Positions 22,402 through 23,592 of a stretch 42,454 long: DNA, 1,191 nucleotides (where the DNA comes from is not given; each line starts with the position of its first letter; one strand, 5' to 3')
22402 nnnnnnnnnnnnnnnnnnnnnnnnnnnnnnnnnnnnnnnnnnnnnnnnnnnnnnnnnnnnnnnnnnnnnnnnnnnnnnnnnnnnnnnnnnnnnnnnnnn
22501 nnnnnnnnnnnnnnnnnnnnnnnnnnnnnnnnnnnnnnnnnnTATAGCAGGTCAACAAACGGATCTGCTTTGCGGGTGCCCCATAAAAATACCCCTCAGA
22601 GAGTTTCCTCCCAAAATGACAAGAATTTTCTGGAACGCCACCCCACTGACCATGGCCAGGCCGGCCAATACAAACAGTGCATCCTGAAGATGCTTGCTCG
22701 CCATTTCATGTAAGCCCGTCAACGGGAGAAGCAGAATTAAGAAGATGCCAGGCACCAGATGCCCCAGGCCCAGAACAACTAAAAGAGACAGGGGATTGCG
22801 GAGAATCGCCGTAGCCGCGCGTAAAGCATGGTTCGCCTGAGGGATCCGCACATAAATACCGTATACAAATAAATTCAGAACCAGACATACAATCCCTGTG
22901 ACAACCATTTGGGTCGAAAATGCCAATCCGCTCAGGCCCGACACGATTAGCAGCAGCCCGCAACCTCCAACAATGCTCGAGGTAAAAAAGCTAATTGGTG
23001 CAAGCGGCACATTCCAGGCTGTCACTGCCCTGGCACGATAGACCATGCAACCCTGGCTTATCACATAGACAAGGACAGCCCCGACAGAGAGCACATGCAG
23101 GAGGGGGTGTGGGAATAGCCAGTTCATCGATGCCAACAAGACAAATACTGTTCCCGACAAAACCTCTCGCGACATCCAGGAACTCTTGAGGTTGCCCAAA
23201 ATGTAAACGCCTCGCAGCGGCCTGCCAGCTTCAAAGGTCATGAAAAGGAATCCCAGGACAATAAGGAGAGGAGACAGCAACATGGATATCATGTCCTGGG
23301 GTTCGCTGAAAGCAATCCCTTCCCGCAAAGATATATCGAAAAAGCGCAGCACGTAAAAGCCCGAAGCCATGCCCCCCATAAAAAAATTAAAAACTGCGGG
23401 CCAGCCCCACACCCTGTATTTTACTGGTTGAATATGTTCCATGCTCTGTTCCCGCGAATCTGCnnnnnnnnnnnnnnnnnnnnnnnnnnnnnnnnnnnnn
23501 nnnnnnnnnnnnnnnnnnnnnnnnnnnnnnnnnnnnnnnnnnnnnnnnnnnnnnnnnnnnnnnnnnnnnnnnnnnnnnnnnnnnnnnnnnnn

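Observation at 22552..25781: GMC flavoprotein partnered with a PsrB/NrfC-type ferredoxin and an NrfD membrane subunit, with no molybdopterin subunit, inside a glycan operon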

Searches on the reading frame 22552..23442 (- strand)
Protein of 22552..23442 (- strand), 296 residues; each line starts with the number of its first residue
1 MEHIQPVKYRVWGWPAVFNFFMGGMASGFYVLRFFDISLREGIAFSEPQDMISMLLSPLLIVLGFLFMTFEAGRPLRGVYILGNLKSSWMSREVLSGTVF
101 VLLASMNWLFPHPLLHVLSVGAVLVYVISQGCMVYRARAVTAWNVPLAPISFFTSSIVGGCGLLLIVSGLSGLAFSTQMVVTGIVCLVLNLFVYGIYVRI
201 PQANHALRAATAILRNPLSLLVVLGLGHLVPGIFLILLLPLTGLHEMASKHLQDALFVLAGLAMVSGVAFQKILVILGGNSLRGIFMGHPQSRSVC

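Call 4: search_protein_families(library=pfam, proteins=[window:22552-23442:-], max_evalue=0.01)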
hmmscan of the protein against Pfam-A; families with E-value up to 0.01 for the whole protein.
window:22552-23442:- (296 aa): 2 families
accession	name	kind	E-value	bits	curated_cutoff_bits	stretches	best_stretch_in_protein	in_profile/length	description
PF04976.17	DmsC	-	5.4e-10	39.6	22.3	1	13-191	7-192/275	DMSO reductase anchor subunit (DmsC)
PF03916.19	NrfD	-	1.2e-08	35.5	25.8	1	11-107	10-108/313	Polysulphide reductase, NrfD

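Call 5: search_protein_families(library=ncbifam, proteins=[window:22552-23442:-], max_evalue=0.001)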
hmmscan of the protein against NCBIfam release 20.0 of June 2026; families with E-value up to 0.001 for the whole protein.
window:22552-23442:- (296 aa): 0 families

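Call 16: find_homologous_proteins(query=window:22552-23442:-, max_evalue=0.001)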
Query window:22552-23442:- (296 aa): 57 proteins with E <= 0.001 among 8000 candidates.
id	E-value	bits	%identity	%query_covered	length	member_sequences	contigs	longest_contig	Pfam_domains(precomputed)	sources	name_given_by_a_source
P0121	5.0e-186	635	100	100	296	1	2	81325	PF04976.18,PF03916.20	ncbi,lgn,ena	-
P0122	9.3e-137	474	76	100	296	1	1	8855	-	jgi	jgi:anaerobic dimethyl sulfoxide reductase subunit C (anchor subunit)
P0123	6.5e-123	428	71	100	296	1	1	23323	PF04976.18,PF03916.20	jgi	jgi:formate-dependent nitrite reductase membrane component NrfD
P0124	5.6e-110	386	63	99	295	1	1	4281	PF04976.18,PF03916.20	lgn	-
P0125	1.1e-108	381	64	100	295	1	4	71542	PF03916.20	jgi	jgi:DMSO reductase anchor subunit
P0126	4.8e-107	376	62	99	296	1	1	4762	PF03916.20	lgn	-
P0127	2.1e-105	371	64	99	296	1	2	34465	PF03916.20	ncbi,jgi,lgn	-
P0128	1.1e-101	358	62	100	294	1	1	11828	PF03916.20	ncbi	ncbi:MAG: hypothetical protein ACK4ND_11005 [Cytophagaceae bacterium]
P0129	3.7e-65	239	43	99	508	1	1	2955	PF12797.13,PF12837.13,PF13247.12,PF00037.33,PF12838.13,PF25160.2,PF13237.12,PF13187.12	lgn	-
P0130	1.1e-63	234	46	99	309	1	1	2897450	PF03916.20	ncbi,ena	-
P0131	2.9e-63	232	41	99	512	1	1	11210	PF04976.18,PF12797.13,PF12837.13,PF13247.12,PF00037.33,PF03916.20,PF12838.13,PF25160.2,PF13237.12,PF13183.12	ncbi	-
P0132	3.3e-61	226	46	96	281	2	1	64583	PF04976.18,PF03916.20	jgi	jgi:phenylacetyl-CoA:acceptor oxidoreductase subunit 2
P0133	1.1e-60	224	42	100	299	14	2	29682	PF04976.18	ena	-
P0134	1.8e-60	223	44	93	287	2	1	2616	PF03916.20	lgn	-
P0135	5.5e-60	222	44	97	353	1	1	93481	PF03916.20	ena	-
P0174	3.0e-28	117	31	99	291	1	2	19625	PF03916.20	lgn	-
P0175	3.3e-27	114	40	56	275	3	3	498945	-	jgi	jgi:DMSO reductase anchor subunit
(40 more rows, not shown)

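Call 20: search_solved_structures(query=window:22552-23442:-, max_evalue=10, show_alignments=2)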
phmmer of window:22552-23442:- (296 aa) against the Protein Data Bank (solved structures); distinct sequences matched with E-value up to 10: 0.
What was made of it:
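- On NrfD/PsrC/DmsC membrane anchors: No solved relative was found by sequence (call 20).
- It has no NCBIfam hit (call 5) and no PDB sequence hit (call 20).
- Tried and rejected: No hits for the NrfD-like protein (call 20).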

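Call 43: find_encoding_contigs(protein=P0175, flank=8000, max_places=2)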
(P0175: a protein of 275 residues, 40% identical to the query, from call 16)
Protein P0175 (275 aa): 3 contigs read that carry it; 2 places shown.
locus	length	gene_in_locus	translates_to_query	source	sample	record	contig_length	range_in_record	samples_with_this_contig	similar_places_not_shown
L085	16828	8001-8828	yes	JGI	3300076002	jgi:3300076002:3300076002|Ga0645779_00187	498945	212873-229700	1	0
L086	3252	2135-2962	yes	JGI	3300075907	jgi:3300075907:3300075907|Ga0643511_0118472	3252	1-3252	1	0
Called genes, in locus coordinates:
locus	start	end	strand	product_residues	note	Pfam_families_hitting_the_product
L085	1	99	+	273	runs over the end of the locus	PF01061:ABC2_membrane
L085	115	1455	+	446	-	PF00005:ABC_tran, PF13304:AAA_21 (faint)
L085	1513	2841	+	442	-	PF09587:PGA_cap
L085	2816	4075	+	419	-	-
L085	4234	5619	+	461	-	-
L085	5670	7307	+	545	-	PF00890:FAD_binding_2 (faint), PF01266:DAO (weak), PF07992:Pyr_redox_2 (faint), PF13450:NAD_binding_8 (faint), PF00732:GMC_oxred_N (weak), PF05199:GMC_oxred_C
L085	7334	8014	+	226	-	PF13237:Fer4_10 (weak), PF13247:Fer4_11, PF12838:Fer4_7, PF13187:Fer4_9 (weak), PF25160:LdpA_Fe-S-bd (weak), PF00037:Fer4, PF12797:Fer4_2 (weak), PF12837:Fer4_6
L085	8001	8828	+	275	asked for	-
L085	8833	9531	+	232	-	PF25087:GMPPB_C (faint), PF14602:Hexapep_2 (faint), PF00132:Hexapep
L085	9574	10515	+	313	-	PF00535:Glycos_transf_2, PF13641:Glyco_tranf_2_3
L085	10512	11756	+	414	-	PF13439:Glyco_transf_4, PF00534:Glycos_transf_1, PF13692:Glyco_trans_1_4, PF13524:Glyco_trans_1_2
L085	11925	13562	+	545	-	PF00072:Response_reg, PF00512:HisKA (faint), PF02518:HATPase_c, PF00072:Response_reg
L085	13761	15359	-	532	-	PF00072:Response_reg, PF00158:Sigma54_activat, PF14532:Sigma54_activ_2, PF07724:AAA_2 (weak), PF07728:AAA_5, PF25601:AAA_lid_14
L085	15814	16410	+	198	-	PF02563:Poly_export, PF10531:SLBB, PF22461:SLBB_2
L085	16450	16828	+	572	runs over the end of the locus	PF02706:Wzz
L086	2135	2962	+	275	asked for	-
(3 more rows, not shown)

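Call 44: find_encoding_contigs(protein=P0130, flank=9000, max_places=1)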
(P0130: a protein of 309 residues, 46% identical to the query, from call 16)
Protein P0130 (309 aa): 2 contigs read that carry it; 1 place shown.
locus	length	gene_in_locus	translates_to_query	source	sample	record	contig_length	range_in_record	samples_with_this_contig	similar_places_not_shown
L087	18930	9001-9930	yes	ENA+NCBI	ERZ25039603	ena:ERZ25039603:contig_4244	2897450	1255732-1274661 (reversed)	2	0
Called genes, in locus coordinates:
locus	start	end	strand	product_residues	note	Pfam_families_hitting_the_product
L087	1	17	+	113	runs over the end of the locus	PF13618:Gluconate_2-dh3 (weak)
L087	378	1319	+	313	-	PF00732:GMC_oxred_N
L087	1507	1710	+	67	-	PF05199:GMC_oxred_C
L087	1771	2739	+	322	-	PF01061:ABC2_membrane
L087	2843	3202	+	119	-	PF05635:23S_rRNA_IVP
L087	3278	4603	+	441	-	PF00005:ABC_tran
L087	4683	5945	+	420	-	-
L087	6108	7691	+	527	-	PF07992:Pyr_redox_2 (faint)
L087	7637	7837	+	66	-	PF05199:GMC_oxred_C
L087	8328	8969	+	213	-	PF12797:Fer4_2 (weak), PF13187:Fer4_9 (faint), PF13237:Fer4_10 (faint), PF13247:Fer4_11, PF25160:LdpA_Fe-S-bd (weak), PF12838:Fer4_7 (weak), PF00037:Fer4 (weak), PF12837:Fer4_6 (weak), +1 more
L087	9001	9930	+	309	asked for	PF03916:NrfD (weak)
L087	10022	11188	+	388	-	PF14397:ATPgrasp_ST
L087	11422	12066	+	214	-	PF00132:Hexapep (faint)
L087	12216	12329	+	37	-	-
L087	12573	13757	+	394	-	-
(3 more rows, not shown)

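Call 45: find_encoding_contigs(protein=P0174, flank=8000, max_places=1)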
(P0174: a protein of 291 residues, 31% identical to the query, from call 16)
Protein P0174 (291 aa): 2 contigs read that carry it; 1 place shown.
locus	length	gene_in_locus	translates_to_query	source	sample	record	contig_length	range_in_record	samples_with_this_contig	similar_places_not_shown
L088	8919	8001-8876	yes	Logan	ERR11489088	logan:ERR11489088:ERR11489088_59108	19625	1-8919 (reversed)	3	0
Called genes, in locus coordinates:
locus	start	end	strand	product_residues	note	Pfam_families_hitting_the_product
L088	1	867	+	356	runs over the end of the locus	PF01073:3Beta_HSD, PF01370:Epimerase, PF04321:RmlD_sub_bind, PF16363:GDP_Man_Dehyd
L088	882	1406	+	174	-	PF00908:dTDP_sugar_isom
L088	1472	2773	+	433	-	PF01408:GFO_IDH_MocA (weak), PF03447:NAD_binding_3 (weak), PF21135:DRL_cat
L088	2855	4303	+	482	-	PF01943:Polysacc_synt, PF13440:Polysacc_synt_3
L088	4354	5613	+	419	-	-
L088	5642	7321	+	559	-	PF07992:Pyr_redox_2 (faint), PF05199:GMC_oxred_C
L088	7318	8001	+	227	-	PF13187:Fer4_9 (faint), PF13484:Fer4_16 (faint), PF12797:Fer4_2 (weak), PF12837:Fer4_6 (faint), PF12838:Fer4_7 (weak), PF13247:Fer4_11, PF25160:LdpA_Fe-S-bd (weak), PF00037:Fer4 (weak), +2 more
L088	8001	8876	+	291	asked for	PF03916:NrfD (faint)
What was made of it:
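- Even homologues at 31-46% identity keep the gene order (calls 43-45).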

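Call 67: search_protein_representatives(alignment_id=A3)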
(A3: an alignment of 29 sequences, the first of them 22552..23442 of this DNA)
Query: 29 sequences, 296 profile positions. Proteins with E-value up to 0.001 (for the whole library): 2457; up to 1e-10: 690; up to 1e-30: 281. The best 150 are listed.
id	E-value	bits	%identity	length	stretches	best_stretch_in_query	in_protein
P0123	1.1e-115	402.4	-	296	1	2-291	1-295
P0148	2.1e-107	375.2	-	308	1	3-292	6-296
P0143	1.3e-100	352.9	-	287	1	3-283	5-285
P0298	4.9e-100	351.0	-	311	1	2-287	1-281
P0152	6.1e-99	347.4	-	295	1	2-283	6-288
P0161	5.3e-98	344.3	-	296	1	2-290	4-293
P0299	1.5e-95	336.3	-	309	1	2-291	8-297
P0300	1.4e-93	329.9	-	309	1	2-291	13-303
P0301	2.2e-93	329.1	-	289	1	12-294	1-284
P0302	6.7e-92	324.3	-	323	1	2-290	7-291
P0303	7.6e-92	324.1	-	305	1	2-290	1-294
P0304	1.0e-91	323.7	-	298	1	2-288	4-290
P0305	4.3e-91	321.6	-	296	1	2-283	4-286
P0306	6.2e-91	321.1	-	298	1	2-290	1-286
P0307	1.6e-90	319.8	-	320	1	2-292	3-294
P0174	1.4e-83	297.0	-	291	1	2-286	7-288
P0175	7.6e-64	232.2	-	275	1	3-293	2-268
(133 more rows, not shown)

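Call 77: find_related_loci(query=A4, collection=metagenome_contigs, flank=6000)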
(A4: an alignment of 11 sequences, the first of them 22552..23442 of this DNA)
Query A4 (296 aa) in metagenome_contigs; peptide patterns used: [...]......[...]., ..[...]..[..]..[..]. (x = any residue, [..] = any of these).
101 stretches matched a pattern; 64 encode a relative of the query (tblastn E <= 1e-3); 64 distinct loci.
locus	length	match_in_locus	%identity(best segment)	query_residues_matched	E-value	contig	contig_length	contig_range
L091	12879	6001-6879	64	1-293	4e-104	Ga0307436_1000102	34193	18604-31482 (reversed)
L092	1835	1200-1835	70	1-212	2e-96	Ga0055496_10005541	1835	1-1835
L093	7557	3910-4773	45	1-292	8e-68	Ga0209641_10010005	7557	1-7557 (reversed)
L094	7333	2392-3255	45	1-292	6e-68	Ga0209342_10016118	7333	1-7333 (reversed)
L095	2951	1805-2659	43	1-291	3e-66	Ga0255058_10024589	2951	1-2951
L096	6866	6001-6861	42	1-292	5e-64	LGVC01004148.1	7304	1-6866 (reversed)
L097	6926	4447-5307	42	1-292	1e-63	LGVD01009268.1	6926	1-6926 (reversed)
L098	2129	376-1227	43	1-291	2e-62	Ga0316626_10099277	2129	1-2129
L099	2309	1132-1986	43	4-294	2e-59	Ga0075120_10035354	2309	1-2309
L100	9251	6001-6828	46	1-285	7e-58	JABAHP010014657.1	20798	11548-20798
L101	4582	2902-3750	43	1-287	6e-53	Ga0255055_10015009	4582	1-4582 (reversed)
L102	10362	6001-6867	40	1-294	1e-52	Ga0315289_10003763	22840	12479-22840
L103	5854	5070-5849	42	1-267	1e-52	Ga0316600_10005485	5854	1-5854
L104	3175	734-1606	36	4-296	1e-49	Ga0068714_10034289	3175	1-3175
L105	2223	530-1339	37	1-285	5e-48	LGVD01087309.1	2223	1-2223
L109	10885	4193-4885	39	1-237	2e-42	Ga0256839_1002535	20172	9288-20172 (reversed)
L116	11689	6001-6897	32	1-292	1e-33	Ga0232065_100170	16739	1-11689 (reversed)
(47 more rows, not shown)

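Call 81: search_protein_families(library=pfam, proteins=[L109:1-3300:+, L109:5508-6326:+, L109:6750-7637:+, L116:485-1258:+, L116:1262-1840:+, L116:1894-4614:+, L116:4662-5246:+, L116:6955-7986:+, L116:8136-9251:+], max_evalue=0.0001)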
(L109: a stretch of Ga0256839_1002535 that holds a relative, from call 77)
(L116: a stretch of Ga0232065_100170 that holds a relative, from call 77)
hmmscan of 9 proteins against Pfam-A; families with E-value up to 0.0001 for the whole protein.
L109:1-3300:+ (1100 aa): 2 families
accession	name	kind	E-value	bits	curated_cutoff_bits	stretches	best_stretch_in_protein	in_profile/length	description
PF00384.28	Molybdopterin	-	5e-27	95.3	24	1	235-792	1-353/353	Molybdopterin oxidoreductase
PF01568.27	Molydop_binding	-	1.8e-10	41.2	26.8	1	980-1037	30-83/110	Molydopterin dinucleotide binding domain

L109:5508-6326:+ (273 aa): 0 families

L109:6750-7637:+ (296 aa): 0 families

L116:485-1258:+ (258 aa): 3 families
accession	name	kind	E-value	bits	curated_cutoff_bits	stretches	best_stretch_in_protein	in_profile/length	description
PF13561.12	adh_short_C2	-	3.1e-63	214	27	1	20-255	1-236/236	Enoyl-(Acyl carrier protein) reductase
PF00106.31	adh_short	-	9.9e-56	188.8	26.6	1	14-203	1-190/195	short chain dehydrogenase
PF08659.16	KR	-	7.6e-14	52.5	22.6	1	17-176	4-163/180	KR domain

L116:1262-1840:+ (193 aa): 1 family
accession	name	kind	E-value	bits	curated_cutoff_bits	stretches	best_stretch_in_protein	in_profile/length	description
PF01814.28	Hemerythrin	-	4.3e-19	69.7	25.3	1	29-167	2-127/127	Hemerythrin HHE cation binding domain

L116:1894-4614:+ (907 aa): 2 families
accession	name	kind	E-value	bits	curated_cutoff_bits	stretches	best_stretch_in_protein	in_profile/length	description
PF00384.28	Molybdopterin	-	6.6e-28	98.2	24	1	70-625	1-353/353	Molybdopterin oxidoreductase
PF01568.27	Molydop_binding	-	1.1e-09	38.7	26.8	1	810-876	28-91/110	Molydopterin dinucleotide binding domain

L116:4662-5246:+ (195 aa): 1 family
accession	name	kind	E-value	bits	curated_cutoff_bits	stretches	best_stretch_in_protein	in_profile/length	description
PF01986.22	DUF123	-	3.4e-23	82.4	25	1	74-167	1-94/95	Domain of unknown function DUF123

L116:6955-7986:+ (344 aa): 1 family
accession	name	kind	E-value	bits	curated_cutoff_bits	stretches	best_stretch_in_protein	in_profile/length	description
PF00676.26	E1_dh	-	2.5e-86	289.8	22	1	35-334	1-298/300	Dehydrogenase E1 component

L116:8136-9251:+ (372 aa): 2 families
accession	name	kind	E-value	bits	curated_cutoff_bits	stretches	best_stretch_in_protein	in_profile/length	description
PF02780.25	Transketolase_C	-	5e-41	139.9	25.9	1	239-362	1-124/124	Transketolase, C-terminal domain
PF02779.29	Transket_pyr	-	4.8e-39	134.2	27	1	50-223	4-173/174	Transketolase, pyrimidine binding domain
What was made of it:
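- On Complex iron-sulfur molybdoenzymes (CISM: Psr, Dms, Arr, Ttr, Soe): It is present only in the GMC-less loci L109 and L116 (call 81).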
